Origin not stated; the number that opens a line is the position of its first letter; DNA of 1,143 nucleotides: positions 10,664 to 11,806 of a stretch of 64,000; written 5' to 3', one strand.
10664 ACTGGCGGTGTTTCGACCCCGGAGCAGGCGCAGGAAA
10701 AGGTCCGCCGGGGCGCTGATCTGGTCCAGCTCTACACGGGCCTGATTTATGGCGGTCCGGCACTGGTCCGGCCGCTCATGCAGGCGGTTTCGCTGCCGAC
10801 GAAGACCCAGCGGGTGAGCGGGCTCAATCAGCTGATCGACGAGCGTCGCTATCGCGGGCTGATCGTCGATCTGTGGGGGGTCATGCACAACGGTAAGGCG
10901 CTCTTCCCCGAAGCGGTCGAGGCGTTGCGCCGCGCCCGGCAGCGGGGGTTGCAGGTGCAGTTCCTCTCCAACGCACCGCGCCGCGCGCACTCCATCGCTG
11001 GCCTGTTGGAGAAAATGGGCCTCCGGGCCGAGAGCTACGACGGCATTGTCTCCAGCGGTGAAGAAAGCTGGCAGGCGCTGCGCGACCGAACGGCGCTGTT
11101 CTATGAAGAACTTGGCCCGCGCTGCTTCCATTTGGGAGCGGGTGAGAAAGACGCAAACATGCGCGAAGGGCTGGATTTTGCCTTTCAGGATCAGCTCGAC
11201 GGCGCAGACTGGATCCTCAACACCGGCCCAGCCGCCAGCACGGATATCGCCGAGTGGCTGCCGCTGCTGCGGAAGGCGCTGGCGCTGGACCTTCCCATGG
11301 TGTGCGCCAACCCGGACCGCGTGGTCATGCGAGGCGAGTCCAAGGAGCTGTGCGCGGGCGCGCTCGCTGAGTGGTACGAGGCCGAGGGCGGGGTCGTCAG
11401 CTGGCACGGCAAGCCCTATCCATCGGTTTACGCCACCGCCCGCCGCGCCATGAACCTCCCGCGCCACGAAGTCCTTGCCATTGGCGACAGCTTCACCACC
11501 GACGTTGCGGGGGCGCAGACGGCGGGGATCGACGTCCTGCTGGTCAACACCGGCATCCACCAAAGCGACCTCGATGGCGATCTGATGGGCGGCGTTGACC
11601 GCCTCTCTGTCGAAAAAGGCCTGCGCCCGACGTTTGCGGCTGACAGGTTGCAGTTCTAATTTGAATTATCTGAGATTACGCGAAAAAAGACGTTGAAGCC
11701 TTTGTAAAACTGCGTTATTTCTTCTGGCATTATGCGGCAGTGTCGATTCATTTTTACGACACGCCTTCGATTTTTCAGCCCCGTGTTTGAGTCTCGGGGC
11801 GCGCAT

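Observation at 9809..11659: In-frame fusion of class 2 DHODH (PyrD) with a HAD-IIA phosphatase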

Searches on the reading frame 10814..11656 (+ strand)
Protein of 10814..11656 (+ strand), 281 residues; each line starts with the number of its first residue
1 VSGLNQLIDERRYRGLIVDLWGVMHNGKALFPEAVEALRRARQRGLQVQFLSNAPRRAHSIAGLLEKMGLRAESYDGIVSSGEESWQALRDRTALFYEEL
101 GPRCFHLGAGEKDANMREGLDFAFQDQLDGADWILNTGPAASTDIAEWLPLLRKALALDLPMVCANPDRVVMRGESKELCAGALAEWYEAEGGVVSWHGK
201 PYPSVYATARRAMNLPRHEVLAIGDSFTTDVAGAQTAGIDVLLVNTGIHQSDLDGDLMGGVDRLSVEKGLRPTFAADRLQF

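Call 8: find_homologous_proteins(query=window:10814-11656:+, max_evalue=0.00001)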
Query window:10814-11656:+ (281 aa): 5271 proteins with E <= 0.00001 among 8000 candidates; the best 120 are listed.
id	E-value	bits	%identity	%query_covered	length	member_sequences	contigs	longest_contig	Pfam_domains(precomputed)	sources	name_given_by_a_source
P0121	1.3e-130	453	72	100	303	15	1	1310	PF13419.13,PF13344.13,PF00702.33,PF13242.13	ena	-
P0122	2.2e-127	442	70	100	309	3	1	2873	PF13419.13,PF13344.13,PF00702.33,PF13242.13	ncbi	ncbi:MAG: TIGR01459 family HAD-type hydrolase, partial [Alphaproteobacteria bacterium]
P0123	3.1e-78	281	77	59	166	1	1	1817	PF13242.13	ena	-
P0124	4.5e-78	280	72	62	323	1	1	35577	PF13344.13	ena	-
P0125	3.9e-74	267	50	93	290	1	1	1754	PF13419.13,PF13344.13,PF00702.33,PF13242.13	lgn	-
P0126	4.4e-74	267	51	95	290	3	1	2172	PF13344.13,PF00702.33,PF13242.13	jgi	jgi:HAD superfamily hydrolase (TIGR01459 family)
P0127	2.3e-73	265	51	88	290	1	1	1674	PF13344.13,PF00702.33,PF13242.13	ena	-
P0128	2.3e-73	265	50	96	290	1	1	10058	PF13344.13,PF00702.33,PF13242.13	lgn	-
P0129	4.4e-73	264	51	98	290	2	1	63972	PF13344.13,PF00702.33,PF13242.13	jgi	jgi:HAD superfamily hydrolase (TIGR01459 family)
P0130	5.1e-73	264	54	86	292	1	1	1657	PF13344.13,PF00702.33,PF13242.13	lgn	-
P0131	6.8e-73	263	50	93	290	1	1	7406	PF13419.13,PF13344.13,PF00702.33,PF13242.13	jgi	jgi:HAD superfamily hydrolase (TIGR01459 family)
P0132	8.3e-73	263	53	86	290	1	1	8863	PF13344.13,PF00702.33,PF13242.13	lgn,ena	-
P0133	1.7e-72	262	50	95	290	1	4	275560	PF13344.13,PF00702.33,PF13242.13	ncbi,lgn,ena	-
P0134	2.0e-72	262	54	87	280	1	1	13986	PF13344.13,PF00702.33,PF13242.13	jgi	jgi:HAD superfamily hydrolase (TIGR01459 family)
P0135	2.1e-72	262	51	90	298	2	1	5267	PF13344.13,PF00702.33,PF13242.13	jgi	jgi:HAD superfamily hydrolase (TIGR01459 family)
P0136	2.3e-72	262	52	86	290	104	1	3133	PF13344.13,PF00702.33,PF13242.13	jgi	jgi:HAD superfamily hydrolase (TIGR01459 family)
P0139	4.4e-72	261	50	89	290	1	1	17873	PF13344.13,PF00702.33,PF13242.13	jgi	jgi:HAD superfamily hydrolase (TIGR01459 family)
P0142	5.8e-72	260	52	86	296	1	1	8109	PF13344.13,PF00702.33,PF13242.13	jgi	jgi:HAD superfamily hydrolase (TIGR01459 family)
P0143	6.8e-72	260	50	90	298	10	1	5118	PF13344.13,PF00702.33,PF13242.13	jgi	jgi:HAD superfamily hydrolase (TIGR01459 family)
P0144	7.8e-72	260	52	86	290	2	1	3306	PF13344.13,PF00702.33,PF13242.13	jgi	jgi:HAD superfamily hydrolase (TIGR01459 family)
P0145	9.1e-72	260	51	86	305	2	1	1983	PF13344.13,PF00702.33,PF13242.13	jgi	jgi:HAD superfamily hydrolase (TIGR01459 family)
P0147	1.2e-71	259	50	86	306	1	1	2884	PF13419.13,PF13344.13,PF00702.33,PF13242.13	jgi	jgi:HAD superfamily hydrolase (TIGR01459 family)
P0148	1.3e-71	259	53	86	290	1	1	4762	PF13344.13,PF00702.33,PF13242.13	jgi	jgi:HAD superfamily hydrolase (TIGR01459 family)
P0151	1.8e-71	259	50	93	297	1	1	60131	PF13344.13,PF00702.33,PF13242.13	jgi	jgi:HAD superfamily hydrolase (TIGR01459 family)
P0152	1.8e-71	259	49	99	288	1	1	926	PF13344.13,PF00702.33,PF13242.13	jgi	jgi:HAD superfamily hydrolase (TIGR01459 family)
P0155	2.7e-71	258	51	95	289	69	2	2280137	PF13344.13,PF00702.33,PF13242.13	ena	-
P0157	2.9e-71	258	51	93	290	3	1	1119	PF13419.13,PF13344.13,PF00702.33,PF13242.13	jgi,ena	jgi:HAD superfamily hydrolase (TIGR01459 family)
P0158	3.2e-71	258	51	86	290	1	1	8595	PF13344.13,PF00702.33,PF13242.13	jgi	jgi:HAD superfamily hydrolase (TIGR01459 family)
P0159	3.4e-71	258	50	90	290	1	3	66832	PF13344.13,PF00702.33,PF13242.13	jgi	jgi:HAD superfamily hydrolase (TIGR01459 family)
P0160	3.6e-71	258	49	99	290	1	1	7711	PF13344.13,PF00702.33,PF13242.13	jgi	jgi:HAD superfamily hydrolase (TIGR01459 family)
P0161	4.0e-71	258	50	92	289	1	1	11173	PF13419.13,PF13344.13,PF00702.33,PF13242.13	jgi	jgi:HAD superfamily hydrolase (TIGR01459 family)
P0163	4.3e-71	257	49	90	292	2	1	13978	PF13344.13,PF00702.33,PF13242.13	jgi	jgi:HAD superfamily hydrolase (TIGR01459 family)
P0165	4.6e-71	257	49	93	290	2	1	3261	PF13344.13,PF00702.33,PF13242.13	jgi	jgi:HAD superfamily hydrolase (TIGR01459 family)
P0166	4.6e-71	257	51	92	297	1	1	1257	PF13344.13,PF00702.33,PF13242.13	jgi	jgi:HAD superfamily hydrolase (TIGR01459 family)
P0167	4.8e-71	257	52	90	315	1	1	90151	PF13344.13,PF00702.33,PF13242.13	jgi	jgi:HAD superfamily hydrolase (TIGR01459 family)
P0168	5.0e-71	257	52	86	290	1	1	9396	PF13344.13,PF00702.33,PF13242.13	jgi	jgi:HAD superfamily hydrolase (TIGR01459 family)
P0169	5.0e-71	257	51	90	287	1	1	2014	PF13344.13,PF00702.33,PF13242.13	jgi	jgi:HAD superfamily hydrolase (TIGR01459 family)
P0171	5.5e-71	257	48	96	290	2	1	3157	PF13344.13,PF00702.33,PF13242.13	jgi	jgi:HAD superfamily hydrolase (TIGR01459 family)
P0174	6.3e-71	257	51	86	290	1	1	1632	PF13344.13,PF00702.33,PF13242.13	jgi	jgi:HAD superfamily hydrolase (TIGR01459 family)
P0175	6.3e-71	257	52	86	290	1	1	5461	PF13344.13,PF00702.33,PF13242.13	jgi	jgi:HAD superfamily hydrolase (TIGR01459 family)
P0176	7.3e-71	257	50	90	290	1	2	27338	PF13344.13,PF00702.33,PF13242.13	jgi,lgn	jgi:HAD superfamily hydrolase (TIGR01459 family)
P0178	9.6e-71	256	51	90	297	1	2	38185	PF13344.13,PF00702.33,PF13242.13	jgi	jgi:HAD superfamily hydrolase (TIGR01459 family)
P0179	9.9e-71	256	50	86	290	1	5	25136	PF13344.13,PF00702.33,PF13242.13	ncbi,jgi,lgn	ncbi:MAG TPA: TIGR01459 family HAD-type hydrolase [Stellaceae bacterium]|jgi:HAD superfamily hydrola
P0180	1.2e-70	256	50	93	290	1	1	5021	PF13344.13,PF00702.33,PF13242.13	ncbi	ncbi:MAG: TIGR01459 family HAD-type hydrolase [Stellaceae bacterium]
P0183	1.3e-70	256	50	90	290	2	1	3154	PF13419.13,PF13344.13,PF00702.33,PF13242.13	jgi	jgi:HAD superfamily hydrolase (TIGR01459 family)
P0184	1.4e-70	256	52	86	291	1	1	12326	PF13344.13,PF00702.33,PF13242.13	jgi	jgi:HAD superfamily hydrolase (TIGR01459 family)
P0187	1.5e-70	256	50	89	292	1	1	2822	PF13344.13,PF00702.33,PF13242.13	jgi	jgi:HAD superfamily hydrolase (TIGR01459 family)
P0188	1.5e-70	256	50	90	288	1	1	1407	PF13344.13,PF00702.33,PF13242.13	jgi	jgi:HAD superfamily hydrolase (TIGR01459 family)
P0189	1.7e-70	256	47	98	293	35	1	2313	PF13344.13,PF00702.33,PF13242.13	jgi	jgi:HAD superfamily hydrolase (TIGR01459 family)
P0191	1.7e-70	256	52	87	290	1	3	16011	PF13344.13,PF00702.33,PF13242.13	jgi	jgi:HAD superfamily hydrolase (TIGR01459 family)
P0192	1.7e-70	256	50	90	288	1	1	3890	PF13344.13,PF00702.33,PF13242.13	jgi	jgi:HAD superfamily hydrolase (TIGR01459 family)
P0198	2.3e-70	255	49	90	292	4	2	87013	PF13344.13,PF00702.33,PF13242.13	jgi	jgi:HAD superfamily hydrolase (TIGR01459 family)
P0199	2.4e-70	255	50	93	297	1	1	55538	PF13419.13,PF13344.13,PF00702.33,PF13242.13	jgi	jgi:HAD superfamily hydrolase (TIGR01459 family)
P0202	2.5e-70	255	52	86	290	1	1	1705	PF13344.13,PF00702.33,PF13242.13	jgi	jgi:HAD superfamily hydrolase (TIGR01459 family)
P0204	2.6e-70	255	51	86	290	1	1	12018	PF13344.13,PF00702.33,PF13242.13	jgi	jgi:HAD superfamily hydrolase (TIGR01459 family)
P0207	2.7e-70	255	48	100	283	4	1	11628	PF13344.13,PF00702.33,PF13242.13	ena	-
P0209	2.8e-70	255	49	91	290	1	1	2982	PF13344.13,PF00702.33,PF13242.13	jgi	jgi:HAD superfamily hydrolase (TIGR01459 family)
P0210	2.9e-70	255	49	97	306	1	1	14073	PF13344.13,PF00702.33,PF13242.13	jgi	jgi:HAD superfamily hydrolase (TIGR01459 family)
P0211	3.1e-70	255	50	90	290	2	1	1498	PF13344.13,PF00702.33,PF13242.13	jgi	jgi:HAD superfamily hydrolase (TIGR01459 family)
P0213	3.4e-70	255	51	86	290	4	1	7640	PF13344.13,PF00702.33,PF13242.13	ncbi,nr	ncbi:MAG: TIGR01459 family HAD-type hydrolase [Alphaproteobacteria bacterium]|nr:TIGR01459 family HA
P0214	3.6e-70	254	51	86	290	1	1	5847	PF13344.13,PF00702.33,PF13242.13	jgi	jgi:HAD superfamily hydrolase (TIGR01459 family)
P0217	3.9e-70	254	51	86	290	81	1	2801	PF13419.13,PF13344.13,PF00702.33,PF13242.13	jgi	jgi:HAD superfamily hydrolase (TIGR01459 family)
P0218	4.0e-70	254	51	86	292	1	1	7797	PF13344.13,PF00702.33,PF13242.13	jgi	jgi:HAD superfamily hydrolase (TIGR01459 family)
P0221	4.3e-70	254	45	100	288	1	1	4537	PF13419.13,PF13344.13,PF00702.33,PF13242.13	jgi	jgi:HAD superfamily hydrolase (TIGR01459 family)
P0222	4.4e-70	254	52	86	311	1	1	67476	PF13344.13,PF00702.33,PF13242.13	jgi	jgi:HAD superfamily hydrolase (TIGR01459 family)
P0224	5.2e-70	254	51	86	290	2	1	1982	PF13344.13,PF00702.33,PF13242.13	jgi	jgi:HAD superfamily hydrolase (TIGR01459 family)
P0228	6.9e-70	254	48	93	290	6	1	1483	PF13419.13,PF13344.13,PF00702.33,PF13242.13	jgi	jgi:HAD superfamily hydrolase (TIGR01459 family)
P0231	7.3e-70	253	48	90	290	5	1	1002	PF13344.13,PF00702.33,PF13242.13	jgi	jgi:HAD superfamily hydrolase (TIGR01459 family)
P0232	7.5e-70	253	52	87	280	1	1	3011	PF13344.13,PF00702.33,PF13242.13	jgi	jgi:HAD superfamily hydrolase (TIGR01459 family)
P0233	7.6e-70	253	50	94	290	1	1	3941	PF13344.13,PF00702.33,PF13242.13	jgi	jgi:HAD superfamily hydrolase (TIGR01459 family)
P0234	7.7e-70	253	51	86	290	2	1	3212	PF13344.13,PF00702.33,PF13242.13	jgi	jgi:HAD superfamily hydrolase (TIGR01459 family)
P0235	7.7e-70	253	50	86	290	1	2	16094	PF13344.13,PF00702.33,PF13242.13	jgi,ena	jgi:HAD superfamily hydrolase (TIGR01459 family)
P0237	8.0e-70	253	52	86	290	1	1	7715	PF13344.13,PF00702.33,PF13242.13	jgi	jgi:HAD superfamily hydrolase (TIGR01459 family)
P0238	8.1e-70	253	51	86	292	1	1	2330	PF13419.13,PF13344.13,PF00702.33,PF13242.13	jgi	jgi:HAD superfamily hydrolase (TIGR01459 family)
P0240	8.5e-70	253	50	93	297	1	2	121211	PF13344.13,PF00702.33,PF13242.13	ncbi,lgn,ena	ncbi:MAG: TIGR01459 family HAD-type hydrolase [Kiloniellaceae bacterium]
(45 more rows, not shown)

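Call 9: find_encoding_contigs(protein=P0240, flank=8000, max_places=3)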
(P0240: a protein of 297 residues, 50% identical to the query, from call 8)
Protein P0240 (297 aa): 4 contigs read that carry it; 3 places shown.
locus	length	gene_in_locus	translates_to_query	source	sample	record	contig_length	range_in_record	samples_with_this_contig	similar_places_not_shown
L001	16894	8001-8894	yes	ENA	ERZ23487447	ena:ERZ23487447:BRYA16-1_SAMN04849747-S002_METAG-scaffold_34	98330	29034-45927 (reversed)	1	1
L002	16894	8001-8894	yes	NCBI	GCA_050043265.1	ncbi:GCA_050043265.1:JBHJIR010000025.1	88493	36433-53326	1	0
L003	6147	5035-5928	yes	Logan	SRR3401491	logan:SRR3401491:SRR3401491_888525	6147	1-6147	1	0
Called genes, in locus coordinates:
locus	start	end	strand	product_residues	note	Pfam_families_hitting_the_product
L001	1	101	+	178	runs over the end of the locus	-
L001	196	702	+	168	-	PF13801:Metal_resist (weak)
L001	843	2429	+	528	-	PF01921:tRNA-synt_1f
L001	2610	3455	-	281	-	PF01063:Aminotran_4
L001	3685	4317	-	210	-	PF00717:Peptidase_S24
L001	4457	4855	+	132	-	PF06108:DUF952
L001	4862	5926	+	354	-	PF01180:DHO_dh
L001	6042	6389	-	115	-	PF03960:ArsC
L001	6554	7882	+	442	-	PF00563:EAL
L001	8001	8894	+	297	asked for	PF13344:Hydrolase_6, PF00702:Hydrolase (weak), PF13242:Hydrolase_like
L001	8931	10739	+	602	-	PF19363:DUF5939, PF00211:Guanylate_cyc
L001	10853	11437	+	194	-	PF00300:His_Phos_1 (weak)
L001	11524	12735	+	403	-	PF06779:MFS_4, PF07690:MFS_1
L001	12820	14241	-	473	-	PF00512:HisKA, PF02518:HATPase_c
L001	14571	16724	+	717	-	PF01642:MM_CoA_mutase, PF02310:B12-binding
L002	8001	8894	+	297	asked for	PF13344:Hydrolase_6, PF00702:Hydrolase (weak), PF13242:Hydrolase_like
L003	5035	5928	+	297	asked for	PF13344:Hydrolase_6, PF00702:Hydrolase (weak), PF13242:Hydrolase_like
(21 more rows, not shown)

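Call 11: search_solved_structures(query=window:10814-11656:+, max_evalue=0.01, show_alignments=2)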
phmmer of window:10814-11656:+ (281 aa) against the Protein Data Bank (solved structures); distinct sequences matched with E-value up to 0.01: 31.
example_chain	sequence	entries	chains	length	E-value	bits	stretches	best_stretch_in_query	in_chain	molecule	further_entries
6nq4_A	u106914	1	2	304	5e-38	134.2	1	11-272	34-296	HAD superfamily hydrolase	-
3pdw_A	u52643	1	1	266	9e-12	48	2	196-252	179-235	Uncharacterized hydrolase yutF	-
3epr_A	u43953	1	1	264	6.7e-10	41.9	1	12-249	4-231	Hydrolase, haloacid dehalogenase-like family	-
2x4d_A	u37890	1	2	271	3.1e-09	39.7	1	197-249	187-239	PHOSPHOLYSINE PHOSPHOHISTIDINE INORGANIC PYROPHOSPHATE PHOSPHATASE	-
3qgm_A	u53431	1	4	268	3.4e-09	39.5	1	14-252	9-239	p-nitrophenyl phosphatase (Pho2)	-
4jdp_A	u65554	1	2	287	4.5e-09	39.2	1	14-252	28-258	p-nitrophenyl phosphatase (Pho2)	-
3hlt_A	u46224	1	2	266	2.2e-08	36.9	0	160-251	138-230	HDHD2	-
2ho4_A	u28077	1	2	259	2.4e-08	36.8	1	11-67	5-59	Haloacid dehalogenase-like hydrolase domain containing 2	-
4ift_A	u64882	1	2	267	3.2e-08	36.3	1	11-249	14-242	Thermostable NPPase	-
4ig4_A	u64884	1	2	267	3.8e-08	36.1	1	196-249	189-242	Thermostable NPPase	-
4o8c_A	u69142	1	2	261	3.9e-08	36.1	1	11-249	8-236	Thermostable NPPase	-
4kn8_A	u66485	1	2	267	4.3e-08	35.9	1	196-249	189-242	Thermostable NPPase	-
2hx1_A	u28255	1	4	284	1.5e-07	34.2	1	12-250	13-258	Predicted sugar phosphatases of the HAD superfamily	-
4bx0_A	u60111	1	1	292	2.9e-07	33.2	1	13-250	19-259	PYRIDOXAL PHOSPHATE PHOSPHATASE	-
8qfw_A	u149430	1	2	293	5.2e-07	32.4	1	13-250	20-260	Chronophin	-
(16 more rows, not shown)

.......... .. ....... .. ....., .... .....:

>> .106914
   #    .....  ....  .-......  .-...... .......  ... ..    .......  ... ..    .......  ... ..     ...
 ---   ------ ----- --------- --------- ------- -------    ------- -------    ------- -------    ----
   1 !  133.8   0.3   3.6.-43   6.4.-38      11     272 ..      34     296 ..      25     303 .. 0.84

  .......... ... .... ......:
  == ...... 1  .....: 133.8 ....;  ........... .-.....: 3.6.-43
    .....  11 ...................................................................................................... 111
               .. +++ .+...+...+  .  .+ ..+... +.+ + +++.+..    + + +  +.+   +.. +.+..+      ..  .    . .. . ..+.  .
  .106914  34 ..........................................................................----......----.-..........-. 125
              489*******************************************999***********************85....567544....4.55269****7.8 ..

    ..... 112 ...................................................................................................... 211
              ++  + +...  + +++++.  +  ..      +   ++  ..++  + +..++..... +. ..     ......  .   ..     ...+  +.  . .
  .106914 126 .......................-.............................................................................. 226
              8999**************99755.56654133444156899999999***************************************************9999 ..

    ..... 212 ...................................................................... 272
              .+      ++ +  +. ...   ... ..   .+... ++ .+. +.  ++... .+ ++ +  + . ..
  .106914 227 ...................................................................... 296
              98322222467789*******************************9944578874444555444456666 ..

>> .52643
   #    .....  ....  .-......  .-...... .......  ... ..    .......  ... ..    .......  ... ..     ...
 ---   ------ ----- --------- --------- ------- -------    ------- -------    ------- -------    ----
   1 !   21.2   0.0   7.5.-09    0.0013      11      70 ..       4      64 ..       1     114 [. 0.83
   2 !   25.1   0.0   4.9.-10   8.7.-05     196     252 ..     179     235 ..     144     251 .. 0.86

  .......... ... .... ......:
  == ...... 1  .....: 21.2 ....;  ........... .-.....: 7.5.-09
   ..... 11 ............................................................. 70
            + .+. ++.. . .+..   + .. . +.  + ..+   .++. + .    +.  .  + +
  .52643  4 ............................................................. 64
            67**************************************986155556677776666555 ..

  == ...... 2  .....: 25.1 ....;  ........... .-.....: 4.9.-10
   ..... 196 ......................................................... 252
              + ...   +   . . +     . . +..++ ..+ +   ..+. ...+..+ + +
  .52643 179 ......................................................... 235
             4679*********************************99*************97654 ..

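Call 23: find_encoding_contigs(protein=P0155, flank=8000, max_places=2)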
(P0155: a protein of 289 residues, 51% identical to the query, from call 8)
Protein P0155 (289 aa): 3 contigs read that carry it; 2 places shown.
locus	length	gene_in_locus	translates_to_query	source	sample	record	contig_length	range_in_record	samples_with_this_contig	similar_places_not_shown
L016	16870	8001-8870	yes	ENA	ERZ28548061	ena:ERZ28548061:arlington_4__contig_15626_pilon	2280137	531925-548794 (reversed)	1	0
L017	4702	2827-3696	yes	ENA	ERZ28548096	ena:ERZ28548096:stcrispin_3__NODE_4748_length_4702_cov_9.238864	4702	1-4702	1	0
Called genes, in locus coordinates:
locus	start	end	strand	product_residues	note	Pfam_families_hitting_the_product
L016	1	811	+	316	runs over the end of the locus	PF00551:Formyl_trans_N, PF02911:Formyl_trans_C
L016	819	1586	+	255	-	PF01416:PseudoU_synth_1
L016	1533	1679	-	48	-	-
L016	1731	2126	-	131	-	-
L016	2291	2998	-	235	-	-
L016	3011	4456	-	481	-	PF01134:GIDA, PF01266:DAO (faint), PF03486:HI0933_like (faint), PF05834:Lycopene_cycl (faint), PF07992:Pyr_redox_2, PF13738:Pyr_redox_3, PF00070:Pyr_redox, PF02852:Pyr_redox_dim, +2 more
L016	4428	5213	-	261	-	PF09335:VTT_dom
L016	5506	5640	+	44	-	PF00468:Ribosomal_L34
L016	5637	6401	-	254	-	PF00293:NUDIX (weak)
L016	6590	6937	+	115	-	PF06108:DUF952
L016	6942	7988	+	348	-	PF01180:DHO_dh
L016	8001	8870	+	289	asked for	PF00702:Hydrolase, PF13344:Hydrolase_6, PF13242:Hydrolase_like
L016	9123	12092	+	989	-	PF28217:FAM81B (faint), PF01442:Apolipoprotein (faint), PF04513:Baculo_PEP_C (faint)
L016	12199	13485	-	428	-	PF01656:CbiA, PF13500:AAA_26, PF07685:GATase_3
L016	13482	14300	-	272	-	PF00590:TP_methylase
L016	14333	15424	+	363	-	PF01888:CbiD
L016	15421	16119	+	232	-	PF02571:CbiJ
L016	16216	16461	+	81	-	PF06945:DUF1289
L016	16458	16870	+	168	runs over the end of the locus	PF02283:CobU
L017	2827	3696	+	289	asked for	PF00702:Hydrolase, PF13344:Hydrolase_6, PF13242:Hydrolase_like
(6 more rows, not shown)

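Call 24: find_encoding_contigs(protein=P0207, flank=8000, max_places=2)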
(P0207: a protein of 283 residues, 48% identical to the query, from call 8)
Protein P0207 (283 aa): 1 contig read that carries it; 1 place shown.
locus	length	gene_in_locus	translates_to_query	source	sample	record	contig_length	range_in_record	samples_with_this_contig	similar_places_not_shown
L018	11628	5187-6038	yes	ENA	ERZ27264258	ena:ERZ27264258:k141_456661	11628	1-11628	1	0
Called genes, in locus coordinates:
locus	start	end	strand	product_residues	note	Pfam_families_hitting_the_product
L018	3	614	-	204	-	?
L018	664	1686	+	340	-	PF20706:GT4-conflict (weak), PF00534:Glycos_transf_1, PF13692:Glyco_trans_1_4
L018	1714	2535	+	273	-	PF01755:Glyco_transf_25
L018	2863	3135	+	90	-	PF00216:Bac_DNA_binding, PF18291:HU-HIG (weak)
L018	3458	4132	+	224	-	PF24675:NpmA (weak), PF02390:Methyltransf_4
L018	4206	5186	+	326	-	PF01180:DHO_dh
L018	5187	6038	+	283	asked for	PF00702:Hydrolase (faint), PF13344:Hydrolase_6, PF13242:Hydrolase_like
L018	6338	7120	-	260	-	PF02630:SCO1-SenC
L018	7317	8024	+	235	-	PF06242:TrcR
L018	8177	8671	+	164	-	PF00731:AIRC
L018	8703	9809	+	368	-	PF22660:RS_preATP-grasp-like, PF02222:ATP-grasp, PF17769:PurK_C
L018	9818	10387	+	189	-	PF03167:UDG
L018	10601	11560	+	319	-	PF13409:GST_N_2, PF00043:GST_C (weak), PF14497:GST_C_3 (weak), PF13410:GST_C_2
